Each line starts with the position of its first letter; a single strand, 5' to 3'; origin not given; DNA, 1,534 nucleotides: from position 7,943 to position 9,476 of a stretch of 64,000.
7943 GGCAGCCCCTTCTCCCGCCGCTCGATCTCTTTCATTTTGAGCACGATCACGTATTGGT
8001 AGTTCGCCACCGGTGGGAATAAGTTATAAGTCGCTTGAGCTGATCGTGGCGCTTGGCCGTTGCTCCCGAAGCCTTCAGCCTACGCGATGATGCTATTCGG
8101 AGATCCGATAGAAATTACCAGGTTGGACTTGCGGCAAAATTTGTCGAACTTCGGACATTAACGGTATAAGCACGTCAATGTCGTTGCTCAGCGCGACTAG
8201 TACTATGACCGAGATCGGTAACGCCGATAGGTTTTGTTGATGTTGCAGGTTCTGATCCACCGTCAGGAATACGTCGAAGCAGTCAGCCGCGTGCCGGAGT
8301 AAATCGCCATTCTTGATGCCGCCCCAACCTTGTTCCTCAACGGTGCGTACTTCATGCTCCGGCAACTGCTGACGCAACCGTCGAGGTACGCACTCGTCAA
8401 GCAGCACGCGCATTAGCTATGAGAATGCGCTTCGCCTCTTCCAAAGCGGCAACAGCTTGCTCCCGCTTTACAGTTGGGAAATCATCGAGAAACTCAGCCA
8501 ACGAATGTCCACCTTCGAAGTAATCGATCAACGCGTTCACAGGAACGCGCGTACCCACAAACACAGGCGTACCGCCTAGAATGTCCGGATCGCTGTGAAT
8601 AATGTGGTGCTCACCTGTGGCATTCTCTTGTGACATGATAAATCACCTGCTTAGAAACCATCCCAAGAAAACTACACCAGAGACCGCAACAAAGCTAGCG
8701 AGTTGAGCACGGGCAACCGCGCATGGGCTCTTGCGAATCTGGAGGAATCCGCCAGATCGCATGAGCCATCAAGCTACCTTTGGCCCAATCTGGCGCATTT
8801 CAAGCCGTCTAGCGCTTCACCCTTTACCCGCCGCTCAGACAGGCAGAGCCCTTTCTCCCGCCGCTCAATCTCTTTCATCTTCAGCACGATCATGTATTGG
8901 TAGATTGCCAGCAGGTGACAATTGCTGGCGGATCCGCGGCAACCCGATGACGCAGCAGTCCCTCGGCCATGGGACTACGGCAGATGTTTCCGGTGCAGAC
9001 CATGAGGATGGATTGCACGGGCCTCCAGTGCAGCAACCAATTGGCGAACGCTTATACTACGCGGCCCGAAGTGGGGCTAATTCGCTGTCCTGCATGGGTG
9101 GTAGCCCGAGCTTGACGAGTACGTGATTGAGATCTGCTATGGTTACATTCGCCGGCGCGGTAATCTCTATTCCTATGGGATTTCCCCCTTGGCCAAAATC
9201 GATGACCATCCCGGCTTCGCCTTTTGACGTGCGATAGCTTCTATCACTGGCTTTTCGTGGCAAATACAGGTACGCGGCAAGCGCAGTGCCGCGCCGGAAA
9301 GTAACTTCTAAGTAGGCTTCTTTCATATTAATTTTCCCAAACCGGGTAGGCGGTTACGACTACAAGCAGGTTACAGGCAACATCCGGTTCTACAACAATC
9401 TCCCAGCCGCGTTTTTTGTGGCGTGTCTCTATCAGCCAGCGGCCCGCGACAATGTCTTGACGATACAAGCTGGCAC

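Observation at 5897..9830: Stack of four type-II TA-like modules in a lower-GC patch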

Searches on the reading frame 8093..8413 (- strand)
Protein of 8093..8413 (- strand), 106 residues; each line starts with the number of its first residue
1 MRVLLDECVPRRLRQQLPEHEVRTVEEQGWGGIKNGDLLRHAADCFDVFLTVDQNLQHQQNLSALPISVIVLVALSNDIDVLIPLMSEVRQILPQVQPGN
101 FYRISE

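Call 7: search_protein_families(library=pfam, max_evalue=0.01, proteins=[window:8093-8413:-])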
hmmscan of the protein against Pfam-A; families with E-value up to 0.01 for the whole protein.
window:8093-8413:- (106 aa): 2 families
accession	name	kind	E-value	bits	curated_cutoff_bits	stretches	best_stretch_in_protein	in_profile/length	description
PF18480.7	DUF5615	-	2.2e-07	31.2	23.8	1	1-88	1-90/110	Domain of unknown function (DUF5615)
PF18478.7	PIN_10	-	0.0013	19.2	26.2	1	1-62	1-69/84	PIN like domain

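Call 12: find_encoding_contigs(protein=window:8093-8413:-, flank=10000, max_places=10)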
Protein window:8093-8413:- (106 aa): 13 contigs read that carry it; 10 places shown.
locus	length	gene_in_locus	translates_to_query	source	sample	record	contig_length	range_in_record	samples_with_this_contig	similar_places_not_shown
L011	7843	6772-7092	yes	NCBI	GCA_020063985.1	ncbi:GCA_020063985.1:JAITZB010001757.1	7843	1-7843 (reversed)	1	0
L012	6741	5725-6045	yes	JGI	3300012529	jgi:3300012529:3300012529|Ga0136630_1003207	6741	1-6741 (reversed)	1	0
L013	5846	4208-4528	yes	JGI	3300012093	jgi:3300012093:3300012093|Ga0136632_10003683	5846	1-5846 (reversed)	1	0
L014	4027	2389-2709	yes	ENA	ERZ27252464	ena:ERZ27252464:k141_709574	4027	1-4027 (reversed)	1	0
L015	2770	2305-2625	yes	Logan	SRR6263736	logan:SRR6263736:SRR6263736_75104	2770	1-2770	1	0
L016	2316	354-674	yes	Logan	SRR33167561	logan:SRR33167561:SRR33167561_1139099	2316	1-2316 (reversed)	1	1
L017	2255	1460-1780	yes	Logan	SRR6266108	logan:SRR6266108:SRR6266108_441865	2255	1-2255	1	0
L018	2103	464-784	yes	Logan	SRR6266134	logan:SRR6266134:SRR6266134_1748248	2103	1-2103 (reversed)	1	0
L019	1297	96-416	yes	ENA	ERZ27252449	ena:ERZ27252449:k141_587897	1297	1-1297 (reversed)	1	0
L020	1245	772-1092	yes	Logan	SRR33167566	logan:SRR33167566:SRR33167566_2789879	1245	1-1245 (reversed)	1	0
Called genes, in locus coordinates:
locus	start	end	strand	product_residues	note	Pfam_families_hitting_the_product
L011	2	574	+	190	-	?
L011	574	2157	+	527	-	PF00034:Cytochrom_C (faint), PF06537:DHOR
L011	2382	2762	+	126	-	PF12840:HTH_20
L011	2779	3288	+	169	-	PF01451:LMWPc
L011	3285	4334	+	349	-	PF13593:SBF_like (weak), PF01758:SBF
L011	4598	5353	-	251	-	PF08241:Methyltransf_11, PF08242:Methyltransf_12, PF13649:Methyltransf_25, PF13847:Methyltransf_31 (weak)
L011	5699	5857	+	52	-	-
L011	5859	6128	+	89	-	-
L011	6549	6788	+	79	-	PF04255:DUF433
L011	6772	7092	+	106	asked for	PF18480:DUF5615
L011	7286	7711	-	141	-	PF01850:PIN (weak), PF13470:PIN_3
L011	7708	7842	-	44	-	?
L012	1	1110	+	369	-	?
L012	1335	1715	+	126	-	PF12840:HTH_20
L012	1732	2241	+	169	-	PF01451:LMWPc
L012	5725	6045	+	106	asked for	PF18480:DUF5615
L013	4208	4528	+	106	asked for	PF18480:DUF5615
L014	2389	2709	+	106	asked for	PF18480:DUF5615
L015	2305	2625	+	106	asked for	PF18480:DUF5615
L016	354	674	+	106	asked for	PF18480:DUF5615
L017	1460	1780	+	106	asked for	PF18480:DUF5615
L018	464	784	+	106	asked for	PF18480:DUF5615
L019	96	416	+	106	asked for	PF18480:DUF5615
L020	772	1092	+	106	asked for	PF18480:DUF5615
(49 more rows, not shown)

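Call 20: search_protein_families(library=ncbifam, max_evalue=0.1, proteins=[window:8093-8413:-])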
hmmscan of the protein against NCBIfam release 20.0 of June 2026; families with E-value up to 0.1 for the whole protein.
window:8093-8413:- (106 aa): 0 families

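Call 54: search_protein_families(library=padloc, max_evalue=0.01, proteins=[window:8093-8413:-])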
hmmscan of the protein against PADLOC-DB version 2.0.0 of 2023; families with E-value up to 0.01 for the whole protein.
window:8093-8413:- (106 aa): 0 families

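Call 57: search_solved_structures(query=window:8093-8413:-, max_evalue=1)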
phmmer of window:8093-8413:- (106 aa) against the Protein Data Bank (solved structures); distinct sequences matched with E-value up to 1: 0.

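Call 98: search_dna_similar(query=window:8093-8413:-, collection=plasmids, mode=protein, max_evalue=0.00001, max_rows=8)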
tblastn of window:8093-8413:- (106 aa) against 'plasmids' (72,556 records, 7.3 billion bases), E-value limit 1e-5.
Records with a match: 8; places in all: 9; records where one place covers at least 80% of the query: 8.
Best place of each record, by identity: <60% 8.
By first word of the organism name: Synechocystis 4; Candidatus 1; Kovacikia 1; Nostoc 1; Rubrobacter 1.
By predicted mobility (MOB-suite, as given by PLSDB): non-mobilizable 7; mobilizable 1.
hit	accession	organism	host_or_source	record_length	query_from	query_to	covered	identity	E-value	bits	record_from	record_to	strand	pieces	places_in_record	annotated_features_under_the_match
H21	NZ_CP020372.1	Candidatus Thiodictyon syntrophicum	meromictic lake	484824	1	105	99%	49.5%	4e-24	101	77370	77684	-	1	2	DUF5615 family PIN-like protein | DUF433 domain-containing protein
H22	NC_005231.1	Synechocystis sp. PCC 6803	-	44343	1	105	99%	48.1%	2e-24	102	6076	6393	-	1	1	DUF5615 family PIN-like protein | DUF433 domain-containing protein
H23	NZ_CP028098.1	Synechocystis sp. IPPAS B-1465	axenic culture,Synechocystis sp. GT-L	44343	1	105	99%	48.1%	2e-24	102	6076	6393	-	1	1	DUF5615 family PIN-like protein | DUF433 domain-containing protein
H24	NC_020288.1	Synechocystis sp. PCC 6803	-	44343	1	105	99%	48.1%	2e-24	102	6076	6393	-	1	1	DUF5615 family PIN-like protein | DUF433 domain-containing protein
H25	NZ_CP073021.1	Synechocystis sp. PCC 6803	cell culture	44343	1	105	99%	48.1%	2e-24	102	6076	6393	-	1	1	DUF5615 family PIN-like protein | DUF433 domain-containing protein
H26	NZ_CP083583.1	Kovacikia minuta CCNUW1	cell culture,fresh water lake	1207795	1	99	93%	50.5%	6e-22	96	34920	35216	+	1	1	record has no annotation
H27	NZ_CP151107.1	Nostoc sp. UHCC 0302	isolated culture,lake sediment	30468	1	106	100%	45.9%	8e-20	89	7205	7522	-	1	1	DUF5615 family PIN-like protein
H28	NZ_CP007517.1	Rubrobacter radiotolerans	-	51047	6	104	93%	34.7%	6e-8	56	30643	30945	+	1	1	hypothetical protein | DUF433 domain-containing protein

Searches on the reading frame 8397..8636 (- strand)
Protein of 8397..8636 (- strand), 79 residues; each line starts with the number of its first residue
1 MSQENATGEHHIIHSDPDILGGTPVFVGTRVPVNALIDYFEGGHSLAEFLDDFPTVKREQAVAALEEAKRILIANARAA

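Call 7: search_protein_families(library=pfam, max_evalue=0.01, proteins=[window:8397-8636:-])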
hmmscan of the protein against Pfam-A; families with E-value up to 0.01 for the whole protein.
window:8397-8636:- (79 aa): 1 family
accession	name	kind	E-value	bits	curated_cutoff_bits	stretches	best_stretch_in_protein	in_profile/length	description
PF04255.20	DUF433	-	3.6e-18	65.6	23.6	1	13-66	1-54/56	Protein of unknown function (DUF433)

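Call 20: search_protein_families(library=ncbifam, max_evalue=0.1, proteins=[window:8397-8636:-])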
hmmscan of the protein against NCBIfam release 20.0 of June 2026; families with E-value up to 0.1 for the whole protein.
window:8397-8636:- (79 aa): 0 families

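Call 54: search_protein_families(library=padloc, max_evalue=0.01, proteins=[window:8397-8636:-])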
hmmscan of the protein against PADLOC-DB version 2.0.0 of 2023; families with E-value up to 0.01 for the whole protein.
window:8397-8636:- (79 aa): 0 families

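Call 58: search_solved_structures(query=window:8397-8636:-, max_evalue=1)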
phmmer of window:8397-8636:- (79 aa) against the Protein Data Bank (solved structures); distinct sequences matched with E-value up to 1: 1.
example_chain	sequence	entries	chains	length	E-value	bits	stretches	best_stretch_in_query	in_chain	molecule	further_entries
2ga1_A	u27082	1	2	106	0.14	15.6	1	13-64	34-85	Protein of unknown function DUF433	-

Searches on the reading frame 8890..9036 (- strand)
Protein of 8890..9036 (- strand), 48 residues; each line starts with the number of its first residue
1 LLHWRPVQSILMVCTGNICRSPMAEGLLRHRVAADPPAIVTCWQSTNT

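Call 7: search_protein_families(library=pfam, max_evalue=0.01, proteins=[window:8890-9036:-])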
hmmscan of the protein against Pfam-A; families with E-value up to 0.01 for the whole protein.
window:8890-9036:- (48 aa): 1 family
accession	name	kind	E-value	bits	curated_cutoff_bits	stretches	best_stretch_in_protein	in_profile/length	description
PF01451.26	LMWPc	-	1.3e-08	35.6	23.2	1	10-34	1-25/144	Low molecular weight phosphotyrosine protein phosphatase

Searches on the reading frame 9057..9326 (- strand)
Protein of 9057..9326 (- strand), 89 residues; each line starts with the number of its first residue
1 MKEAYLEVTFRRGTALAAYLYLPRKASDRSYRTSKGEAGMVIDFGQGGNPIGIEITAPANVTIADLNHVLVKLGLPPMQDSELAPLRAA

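Call 7: search_protein_families(library=pfam, max_evalue=0.01, proteins=[window:9057-9326:-])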
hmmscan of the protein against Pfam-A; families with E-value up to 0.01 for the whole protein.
window:9057-9326:- (89 aa): 1 family
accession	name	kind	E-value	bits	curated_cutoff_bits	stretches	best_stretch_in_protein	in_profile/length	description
PF10049.14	DUF2283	-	6.8e-05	23.4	23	1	17-56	10-46/49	Protein of unknown function (DUF2283)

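Call 20: search_protein_families(library=ncbifam, max_evalue=0.1, proteins=[window:9057-9326:-])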
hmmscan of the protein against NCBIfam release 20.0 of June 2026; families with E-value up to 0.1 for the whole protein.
window:9057-9326:- (89 aa): 0 families

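Call 54: search_protein_families(library=padloc, max_evalue=0.01, proteins=[window:9057-9326:-])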
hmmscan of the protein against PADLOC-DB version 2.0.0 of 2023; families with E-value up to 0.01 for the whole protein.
window:9057-9326:- (89 aa): 0 families

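Call 56: search_solved_structures(query=window:9057-9326:-, max_evalue=1)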
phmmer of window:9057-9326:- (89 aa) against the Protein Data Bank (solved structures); distinct sequences matched with E-value up to 1: 0.

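Call 70: search_dna_similar(query=window:9057-9326:-, collection=plasmids, mode=protein, max_evalue=0.001, max_rows=12)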
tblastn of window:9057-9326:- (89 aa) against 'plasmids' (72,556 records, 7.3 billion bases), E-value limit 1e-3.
No match.

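Call 83: search_protein_representatives(protein=window:9057-9326:-)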
Query: 89 residues. Proteins with E-value up to 0.001 (for the whole library): 480; up to 1e-10: 168; up to 1e-30: 1. The best 150 are listed.
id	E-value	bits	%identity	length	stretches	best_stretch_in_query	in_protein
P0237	4.9e-37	141.6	78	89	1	1-89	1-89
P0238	3.4e-25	103.8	59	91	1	2-89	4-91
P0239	4.8e-25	103.3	58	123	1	1-89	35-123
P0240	1.7e-23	98.4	54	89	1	1-89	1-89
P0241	6.7e-23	96.5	55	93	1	2-89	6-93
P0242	1.6e-22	95.3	55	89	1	1-89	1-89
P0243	2.3e-22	94.8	55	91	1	1-89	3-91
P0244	3.4e-22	94.3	51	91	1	2-89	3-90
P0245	6.0e-22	93.5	56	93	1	1-89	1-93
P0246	2.7e-21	91.4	53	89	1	1-89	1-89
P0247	3.1e-21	91.2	54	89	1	1-89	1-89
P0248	3.4e-21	91.1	54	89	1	1-89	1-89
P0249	3.9e-21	90.9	50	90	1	3-88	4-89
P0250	4.0e-21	90.8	54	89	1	1-89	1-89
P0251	1.3e-20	89.2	58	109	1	14-89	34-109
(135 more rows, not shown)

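Call 119: predict_structure(alignment_id=A10)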
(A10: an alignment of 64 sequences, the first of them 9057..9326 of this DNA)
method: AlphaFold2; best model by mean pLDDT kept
length: 89 residues; sequences in the alignment: 64
mean_pLDDT: 92.5   pTM: 0.83
mean pLDDT of the five models: 92.5, 92.1, 91.8, 91.3, 91.1
residues with pLDDT >= 90: 74; 70-90: 14; 50-70: 1; < 50: 0
segments of 3 or more residues with pLDDT < 50: none
pLDDT, mean of each block of 10 residues (from residue 1): 90 94 92 95 96 94 95 94 81
secondary structure, 60 per line:
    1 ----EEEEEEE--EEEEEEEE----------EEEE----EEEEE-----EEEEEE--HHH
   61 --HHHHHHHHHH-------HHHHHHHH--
elements in order: E5-11 E14-21 E32-35 E40-44 E50-55 H63-72 H80-87

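Call 121: fold_search(model_id=the predicted structure, library=pdb)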
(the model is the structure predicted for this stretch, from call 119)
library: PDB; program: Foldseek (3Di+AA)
matches with E <= 10: 541; with E <= 0.001: 0
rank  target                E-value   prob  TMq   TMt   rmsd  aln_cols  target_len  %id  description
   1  3ee8_B                7.8e-02  0.80  0.40  0.31  10.9        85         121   13  Structure of NS1 effector domain (released 2009-01-13)
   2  6o01                  1.9e-01  0.25  0.31  0.15  12.9       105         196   11  X-ray structure of H5N1-NS1 R38A K41A G71E mutant (released 2019-07-31)
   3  6u28_B                2.3e-01  0.28  0.31  0.24  12.4       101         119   10  Crystal structure of 1918 NS1-ED W187A in complex with the p85-beta-iSH2 domain of human PI3K (released 2020-04-22)
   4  2gx9_B                2.6e-01  0.28  0.33  0.25  12.7        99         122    9  X-ray structure of influenza virus NS1 effector domain (released 2006-05-30)
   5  3tf7_G                2.6e-01  0.23  0.30  0.15   7.9        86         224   13  42F3 QL9/H2-Ld complex (released 2011-12-07)
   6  6ox7_B                2.7e-01  0.23  0.31  0.24  12.1       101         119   10  The complex of 1918 NS1-ED and the iSH2 domain of the human p85beta subunit of PI3K (released 2020-04-22)
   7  2e7l_B                2.7e-01  0.21  0.25  0.21   7.9        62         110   16  Structure of a high-affinity mutant of the 2C TCR in complex with Ld/QL9 (released 2007-04-24)
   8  3p38_B                2.9e-01  0.47  0.39  0.30  11.1        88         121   14  Crystal structure of the NS1 effector domain W182A mutant from influenza A/Vietnam/1203/2004 (H5N1) virus (released 2011-10-05)
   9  3o9s_A                2.9e-01  0.47  0.39  0.30   9.5        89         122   13  Effector domain of influenza A/PR/8/34 NS1 (released 2011-05-11)
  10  6u28_A                2.9e-01  0.23  0.31  0.23  12.1       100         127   10  Crystal structure of 1918 NS1-ED W187A in complex with the p85-beta-iSH2 domain of human PI3K (released 2020-04-22)
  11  3kwi_A                3.1e-01  0.44  0.39  0.30  10.0        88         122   15  X-ray structure of NS1 effector domain W187Y mutant (released 2010-02-02)
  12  3tf7_I                3.1e-01  0.20  0.25  0.11   8.4        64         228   14  42F3 QL9/H2-Ld complex (released 2011-12-07)
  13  2rhk_A                3.5e-01  0.41  0.40  0.31  10.2        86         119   13  Crystal structure of influenza A NS1A protein in complex with F2F3 fragment of human cellular factor CPSF30, Northeast (released 2008-07-01)
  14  3o9t_B                3.7e-01  0.44  0.41  0.31  10.1        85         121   14  Effector domain from influenza A/PR/8/34 NS1 (released 2011-05-11)
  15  3ee9_B                3.7e-01  0.41  0.39  0.31  10.0        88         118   15  Structure of NS1 effector domain (released 2009-01-13)
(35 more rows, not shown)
